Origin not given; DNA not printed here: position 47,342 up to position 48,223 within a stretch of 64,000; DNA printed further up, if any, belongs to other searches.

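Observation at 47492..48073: Secreted protein made of 11 strict nonapeptide repeats, [FMW]-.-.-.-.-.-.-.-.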

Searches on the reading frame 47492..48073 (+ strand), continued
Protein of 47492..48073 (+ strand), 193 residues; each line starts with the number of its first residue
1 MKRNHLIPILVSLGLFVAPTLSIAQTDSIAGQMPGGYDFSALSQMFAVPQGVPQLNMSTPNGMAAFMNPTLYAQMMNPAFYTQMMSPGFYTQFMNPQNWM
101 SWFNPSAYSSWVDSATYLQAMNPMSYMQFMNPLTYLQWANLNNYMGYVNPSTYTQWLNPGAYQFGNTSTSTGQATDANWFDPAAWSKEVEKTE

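Call 40: search_protein_families(library=ncbifam, proteins=[L015:1-2900:-, L015:2897-3937:-, L015:6520-7161:-, L015:6038-6523:-, L019:14241-16567:+, L019:10624-11397:+], max_evalue=0.001)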
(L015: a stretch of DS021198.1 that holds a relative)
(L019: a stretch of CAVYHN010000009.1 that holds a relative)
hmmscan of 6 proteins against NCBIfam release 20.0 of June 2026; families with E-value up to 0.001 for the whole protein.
L015:1-2900:- (966 aa): 15 families
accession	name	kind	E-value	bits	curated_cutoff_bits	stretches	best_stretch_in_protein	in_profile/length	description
NF033617.1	RND_permease_2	subfamily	3.4e-119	399.4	1250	1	20-965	10-900/1009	multidrug efflux RND transporter permease subunit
NF000282.2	RND_permease_1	subfamily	1.1e-90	304.9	1250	1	23-962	13-918/1029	multidrug efflux RND transporter permease subunit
TIGR00915.1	2A0602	subfamily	4.1e-74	250.1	940.35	1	23-961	14-917/1050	efflux RND transporter permease subunit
NF007133.0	PRK09579.1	equivalog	2e-65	221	1763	1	23-956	16-886/1017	multidrug efflux RND transporter permease subunit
TIGR00914.1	2A0601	subfamily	8.6e-65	219.1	701.45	1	27-955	22-919/1051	CusA/CzcA family heavy metal efflux RND transporter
NF007905.0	PRK10614.1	equivalog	3.3e-63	213.8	1774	1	21-849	14-804/1025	multidrug efflux RND transporter permease subunit MdtC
NF007798.0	PRK10503.1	equivalog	2.6e-61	207.4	1584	1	18-855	20-824/1040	MdtB/MuxB family multidrug efflux RND transporter permease subunit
NF007131.0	PRK09577.1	equivalog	8.4e-51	172.7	1768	1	23-829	14-801/1045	multidrug efflux RND transporter permease subunit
NF007842.1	PRK10555.1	equivalog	1e-49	169.3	1854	1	23-788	14-767/1036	multidrug efflux RND transporter permease AcrD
NF000037.1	RND_perm_OqxB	exception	6.5e-46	156.6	2200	1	23-963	16-926/1050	multidrug efflux RND transporter permease subunit OqxB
NF011706.2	PRK15127.1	equivalog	5.1e-42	143.8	2150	1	23-784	14-765/1049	multidrug efflux RND transporter permease subunit AcrB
TIGR03480.1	HpnN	hypoth_equivalog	1.9e-09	36.1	751.85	1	312-531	226-433/862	hopanoid biosynthesis associated RND transporter like protein HpnN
TIGR00833.1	actII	subfamily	1.2e-05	23.8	874.7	1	310-509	127-328/910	MMPL family RND transporter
TIGR00916.1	2A0604s01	subfamily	2.5e-05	24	148.6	1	340-501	71-229/231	SecD/SecF family protein translocase subunit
NF009583.0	PRK13024.1-3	subfamily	0.00029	19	721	1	357-509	575-730/755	protein translocase subunit SecDF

L015:2897-3937:- (346 aa): 26 families (the best 25 are shown)
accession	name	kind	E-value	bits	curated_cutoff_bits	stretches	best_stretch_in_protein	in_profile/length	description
TIGR01730.1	RND_mfp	subfamily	1.3e-61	208.4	94.9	1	33-330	9-308/322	efflux RND transporter periplasmic adaptor subunit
TIGR00999.1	8a0102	subfamily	1.1e-34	119.8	319.3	1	70-327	2-262/271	CzcB/NccB family metal efflux transporter periplasmic adaptor subunit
NF007132.1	PRK09578.1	equivalog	1.1e-22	80.4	512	2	18-171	33-186/396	MexX/AxyX family multidrug efflux RND transporter periplasmic adaptor subunit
NF008589.1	PRK11556.1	equivalog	2.2e-21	76.2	391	2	23-183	57-217/392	MdtA/MuxA family multidrug efflux RND transporter periplasmic adaptor subunit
NF033138.2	RND-peri-MexC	equivalog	7.1e-20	71.5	625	2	18-183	31-196/375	MexC family multidrug efflux RND transporter periplasmic adaptor subunit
TIGR00998.1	8a0101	subfamily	5.9e-19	68.2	390.8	2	143-218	189-264/334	EmrA/EmrK family multidrug efflux transporter periplasmic adaptor subunit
NF011604.1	PRK15030.1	equivalog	3.6e-16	59.2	765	2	35-185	48-200/397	multidrug efflux RND transporter periplasmic adaptor subunit AcrA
NF000272.2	OqxA_adapt_sub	exception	7.4e-14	51.5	835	1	40-183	57-200/391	multidrug efflux RND transporter periplasmic adaptor subunit OqxA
NF045904.1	RND-peri-MexE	equivalog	2.1e-13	49.9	714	1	41-188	54-201/390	multidrug efflux RND transporter periplasmic adaptor subunit MexE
NF007850.1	PRK10559.1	equivalog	3.1e-13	49.5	400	1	53-217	43-206/303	p-hydroxybenzoic acid efflux pump subunit AaeA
NF007785.0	PRK10476.1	equivalog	4.9e-13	48.6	376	2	128-188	178-238/347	multidrug transporter subunit MdtN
NF007362.0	PRK09859.1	equivalog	8.1e-13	48.2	738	1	34-180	45-191/385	multidrug transporter subunit MdtE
NF008606.0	PRK11578.1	equivalog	8.8e-13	48.1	342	1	23-329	34-362/371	macrolide transporter subunit MacA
NF002939.0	PRK03598.1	equivalog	1.7e-12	47.1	393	2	135-188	181-234/332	secretion protein HlyD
NF007303.0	PRK09783.1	subfamily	8.5e-12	44.2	390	1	157-325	213-382/414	copper/silver efflux system membrane fusion protein CusB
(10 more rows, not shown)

L015:6520-7161:- (213 aa): 0 families

L015:6038-6523:- (161 aa): 0 families

L019:14241-16567:+ (775 aa): 22 families
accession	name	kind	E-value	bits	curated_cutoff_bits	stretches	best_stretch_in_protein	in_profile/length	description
NF007952.0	PRK10671.1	equivalog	8.3e-191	636.2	1316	1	155-775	187-798/838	copper-exporting P-type ATPase CopA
TIGR01525.1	ATPase-IB_hvy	subfamily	9.5e-180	599.1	346.25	1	225-775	2-533/560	heavy metal translocating P-type ATPase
TIGR01511.1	ATPase-IB1_Cu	subfamily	8.9e-166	552.9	397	1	206-775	2-509/542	copper-translocating P-type ATPase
TIGR01512.1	ATPase-IB2_Cd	subfamily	1.5e-117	393.3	313.5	2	264-600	18-318/494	cadmium family heavy metal-translocating P-type ATPase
NF008262.1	PRK11033.1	equivalog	5.7e-112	375.5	1005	1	266-762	197-688/731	zinc/cadmium/mercury/lead-transporting ATPase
NF033775.1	P_type_ZntA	exception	3.9e-103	346.1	1240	1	266-763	202-690/732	Zn(II)/Cd(II)/Pb(II) translocating P-type ATPase ZntA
TIGR01494.1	ATPase_P-type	subfamily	4.5e-90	302.4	62.3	1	269-773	1-460/478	HAD-IC family P-type ATPase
TIGR01497.1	kdpB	equivalog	9.6e-58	195.8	527.9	1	274-731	77-546/675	potassium-transporting ATPase subunit KdpB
TIGR01647.1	ATPase-IIIA_H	equivalog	6.2e-57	193.3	615.5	2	264-671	55-482/755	plasma-membrane proton-efflux P-type ATPase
NF010609.0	PRK14010.1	equivalog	2e-50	171.7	1323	1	247-731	49-541/673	K(+)-transporting ATPase subunit B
TIGR01517.1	ATPase-IIB_Ca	equivalog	3.1e-45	154.7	507.05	2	623-770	536-704/882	calcium-translocating P-type ATPase, PMCA-type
TIGR01657.1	P-ATPase-V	hypoth_equivalog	2.9e-39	134.4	618.25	4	673-718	782-827/1055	ATP13A2 family polyamine export P-type ATPase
TIGR01524.1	ATPase-IIIB_Mg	equivalog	3.4e-39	134.4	610.75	3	260-553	84-396/867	magnesium-translocating P-type ATPase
TIGR01522.1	ATPase-IIA2_Ca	equivalog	3.4e-39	134.3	798.3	3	675-761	569-656/854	calcium-transporting P-type ATPase, PMR1-type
NF011702.0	PRK15122.1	subfamily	1.8e-35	122.2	975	3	673-755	621-703/907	magnesium-translocating P-type ATPase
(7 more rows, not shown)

L019:10624-11397:+ (257 aa): 19 families
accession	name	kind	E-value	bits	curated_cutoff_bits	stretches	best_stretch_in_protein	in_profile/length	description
TIGR01730.1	RND_mfp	subfamily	9.6e-33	113.5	94.9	1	24-254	16-244/322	efflux RND transporter periplasmic adaptor subunit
NF007785.0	PRK10476.1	equivalog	2.6e-17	62.7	376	2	117-228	183-294/347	multidrug transporter subunit MdtN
TIGR00999.1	8a0102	subfamily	2.3e-16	59.7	319.3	1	53-225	1-174/271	CzcB/NccB family metal efflux transporter periplasmic adaptor subunit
TIGR00998.1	8a0101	subfamily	1.1e-14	54.1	390.8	2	122-219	184-282/334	EmrA/EmrK family multidrug efflux transporter periplasmic adaptor subunit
TIGR02971.1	heterocyst_DevB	subfamily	2.3e-12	47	129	1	82-184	138-242/327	ABC exporter membrane fusion protein, DevB family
NF002939.0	PRK03598.1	equivalog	6.3e-11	42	393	1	103-177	165-236/332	secretion protein HlyD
TIGR01843.1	type_I_hlyD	subfamily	9.2e-11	41.3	208.65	1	43-108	52-117/422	HlyD family type I secretion periplasmic adaptor subunit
NF045904.1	RND-peri-MexE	equivalog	1.2e-09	37.6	714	1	28-176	57-205/390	multidrug efflux RND transporter periplasmic adaptor subunit MexE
NF008606.0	PRK11578.1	equivalog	1.6e-09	37.3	342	1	27-186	54-227/371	macrolide transporter subunit MacA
NF007132.1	PRK09578.1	equivalog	2.2e-09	36.6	512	1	33-152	64-183/396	MexX/AxyX family multidrug efflux RND transporter periplasmic adaptor subunit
NF007850.1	PRK10559.1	equivalog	4.2e-09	35.9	400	1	38-188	44-190/303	p-hydroxybenzoic acid efflux pump subunit AaeA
NF000272.2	OqxA_adapt_sub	exception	5.8e-09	35.4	835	1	26-184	59-217/391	multidrug efflux RND transporter periplasmic adaptor subunit OqxA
TIGR03794.1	NHLM_micro_HlyD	equivalog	4.1e-06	26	156.2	0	36-90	60-114/421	NHLP bacteriocin system secretion protein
NF008589.1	PRK11556.1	equivalog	4.6e-06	25.8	391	1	32-191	82-240/392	MdtA/MuxA family multidrug efflux RND transporter periplasmic adaptor subunit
NF033138.2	RND-peri-MexC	equivalog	8e-06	25.2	625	1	41-153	66-182/375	MexC family multidrug efflux RND transporter periplasmic adaptor subunit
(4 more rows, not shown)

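Call 46: predict_structure(alignment_id=A3)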
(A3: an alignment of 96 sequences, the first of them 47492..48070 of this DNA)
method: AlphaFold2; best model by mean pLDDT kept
length: 193 residues; sequences in the alignment: 96
mean_pLDDT: 80.5   pTM: 0.62
mean pLDDT of the five models: 80.5, 79.1, 78.8, 78.6, 78.3
residues with pLDDT >= 90: 101; 70-90: 42; 50-70: 35; < 50: 15
segments of 3 or more residues with pLDDT < 50: 22-27, 168-171
pLDDT, mean of each block of 10 residues (from residue 1): 66 65 49 63 80 94 93 94 94 91 93 90 91 92 95 94 65 56 72 55
secondary structure, 60 per line:
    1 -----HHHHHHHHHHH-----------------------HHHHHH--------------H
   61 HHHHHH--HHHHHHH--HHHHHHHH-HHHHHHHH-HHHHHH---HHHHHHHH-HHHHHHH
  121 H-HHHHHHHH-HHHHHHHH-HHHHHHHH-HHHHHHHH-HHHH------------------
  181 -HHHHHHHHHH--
elements in order: H6-16 H40-45 H60-66 H69-75 H78-85 H87-94 H96-101 H105-112 H114-121 H123-130 H132-139 H141-148 H150-157 H159-162 H182-191

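Call 51: fold_search(model_id=the predicted structure, library=pdb)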
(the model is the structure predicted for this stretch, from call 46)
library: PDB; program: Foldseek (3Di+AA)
matches with E <= 10: 0; with E <= 0.001: 0
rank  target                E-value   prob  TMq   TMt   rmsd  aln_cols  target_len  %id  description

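Call 58: search_solved_structures(query=L004:854-1657:+, max_evalue=0.01)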
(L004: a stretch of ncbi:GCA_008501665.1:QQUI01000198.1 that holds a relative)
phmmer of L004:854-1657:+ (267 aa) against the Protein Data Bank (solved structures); distinct sequences matched with E-value up to 0.01: 12.
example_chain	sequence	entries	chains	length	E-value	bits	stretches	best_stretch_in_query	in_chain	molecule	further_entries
5lo9_A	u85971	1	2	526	4.3e-16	62.3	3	176-256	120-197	Cytochrome C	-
6q2u_A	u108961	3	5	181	6e-16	61.8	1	50-151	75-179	Cytochrome c4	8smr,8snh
8uf3_A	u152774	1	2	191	1e-15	61.1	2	176-241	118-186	Cytochrome C4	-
1etp_A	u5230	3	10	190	1.3e-11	47.5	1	73-224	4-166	CYTOCHROME C4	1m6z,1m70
1h1o_A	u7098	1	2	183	6.2e-11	45.4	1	176-234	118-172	CYTOCHROME C-552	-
4o1w_A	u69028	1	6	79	1.1e-06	31.4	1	176-243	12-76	Cytochrome c552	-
3mk7_C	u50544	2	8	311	9.9e-06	28.3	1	135-216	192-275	Cytochrome c oxidase, cbb3-type, subunit P | Cbb3-type cytochrome c oxidase subunit CcoP1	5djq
8yts_A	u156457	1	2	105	0.00017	24.3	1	161-217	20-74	Cytochrome C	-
8smr_G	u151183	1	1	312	0.00029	23.5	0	136-195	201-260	Cbb3-type cytochrome c oxidase subunit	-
8snh_G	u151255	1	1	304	0.00034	23.3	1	136-196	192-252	Cbb3-type cytochrome c oxidase subunit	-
1cno_A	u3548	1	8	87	0.00079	22.1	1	173-244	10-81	CYTOCHROME C552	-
2xts_B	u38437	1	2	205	0.0055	19.3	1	154-190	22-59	CYTOCHROME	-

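Call 60: search_solved_structures(query=A3, max_evalue=1)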
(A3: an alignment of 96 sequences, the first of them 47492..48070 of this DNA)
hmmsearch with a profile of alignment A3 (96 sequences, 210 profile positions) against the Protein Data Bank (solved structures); distinct sequences matched with E-value up to 1: 0.

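Call 70: find_encoding_contigs(protein=P0210, flank=8000, max_places=2)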
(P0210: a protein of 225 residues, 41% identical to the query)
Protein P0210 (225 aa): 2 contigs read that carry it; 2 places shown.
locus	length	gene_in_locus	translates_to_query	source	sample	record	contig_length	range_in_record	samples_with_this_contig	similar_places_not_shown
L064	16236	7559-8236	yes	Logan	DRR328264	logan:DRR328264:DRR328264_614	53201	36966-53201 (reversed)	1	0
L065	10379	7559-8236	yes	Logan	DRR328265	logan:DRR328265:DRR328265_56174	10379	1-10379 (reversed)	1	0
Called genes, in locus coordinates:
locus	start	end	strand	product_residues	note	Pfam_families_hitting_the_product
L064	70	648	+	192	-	PF00156:Pribosyltran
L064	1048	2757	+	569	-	PF02776:TPP_enzyme_N, PF00205:TPP_enzyme_M, PF02775:TPP_enzyme_C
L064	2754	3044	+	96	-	PF01842:ACT, PF22629:ACT_AHAS_ss, PF13710:ACT_5 (weak)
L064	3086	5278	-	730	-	PF00512:HisKA (weak), PF02518:HATPase_c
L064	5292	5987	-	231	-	PF00072:Response_reg, PF00486:Trans_reg_C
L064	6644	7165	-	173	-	PF04519:Bactofilin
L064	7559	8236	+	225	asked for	-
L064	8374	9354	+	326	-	PF00291:PALP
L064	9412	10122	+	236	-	-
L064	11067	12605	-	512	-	PF06253:MTTB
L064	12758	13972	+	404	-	PF01053:Cys_Met_Meta_PP, PF06838:Met_gamma_lyase, PF00155:Aminotran_1_2, PF00266:Aminotran_5 (weak)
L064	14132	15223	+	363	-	PF01965:DJ-1_PfpI, PF12833:HTH_18, PF00165:HTH_AraC (weak)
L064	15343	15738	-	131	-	PF00043:GST_C (weak)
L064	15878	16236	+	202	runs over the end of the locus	PF02798:GST_N, PF13417:GST_N_3, PF13409:GST_N_2, PF13410:GST_C_2 (weak)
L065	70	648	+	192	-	PF00156:Pribosyltran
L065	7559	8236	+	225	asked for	-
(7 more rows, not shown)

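Call 71: find_encoding_contigs(protein=P0166, flank=8000, max_places=2)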
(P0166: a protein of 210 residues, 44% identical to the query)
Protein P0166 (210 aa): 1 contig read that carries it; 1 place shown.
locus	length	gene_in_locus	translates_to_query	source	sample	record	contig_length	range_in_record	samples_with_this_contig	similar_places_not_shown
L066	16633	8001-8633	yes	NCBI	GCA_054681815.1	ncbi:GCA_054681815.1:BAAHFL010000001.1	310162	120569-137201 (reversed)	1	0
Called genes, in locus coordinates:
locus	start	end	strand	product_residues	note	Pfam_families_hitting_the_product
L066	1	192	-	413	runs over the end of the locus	PF04143:Sulf_transp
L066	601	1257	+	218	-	-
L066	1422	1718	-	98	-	PF00165:HTH_AraC (faint), PF12833:HTH_18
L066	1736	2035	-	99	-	PF03992:ABM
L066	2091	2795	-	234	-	PF01370:Epimerase (weak), PF05368:NmrA, PF13460:NAD_binding_10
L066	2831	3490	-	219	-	PF05368:NmrA (weak), PF01370:Epimerase (faint), PF13460:NAD_binding_10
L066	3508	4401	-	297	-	PF00892:EamA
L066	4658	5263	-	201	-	PF02525:Flavodoxin_2, PF03358:FMN_red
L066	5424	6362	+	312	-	PF00126:HTH_1, PF03466:LysR_substrate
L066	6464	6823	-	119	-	PF07813:LTXXQ, PF13801:Metal_resist (weak)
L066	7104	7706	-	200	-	-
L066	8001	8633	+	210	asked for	-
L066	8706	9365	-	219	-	-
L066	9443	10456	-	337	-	PF03625:DUF302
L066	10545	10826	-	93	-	-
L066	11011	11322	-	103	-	PF08770:SoxZ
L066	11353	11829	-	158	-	PF13501:SoxY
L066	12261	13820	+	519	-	PF01144:CoA_trans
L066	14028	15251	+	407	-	PF00919:UPF0004, PF04055:Radical_SAM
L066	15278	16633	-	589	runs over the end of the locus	PF27537:HoxH (weak), PF00374:NiFeSe_Hases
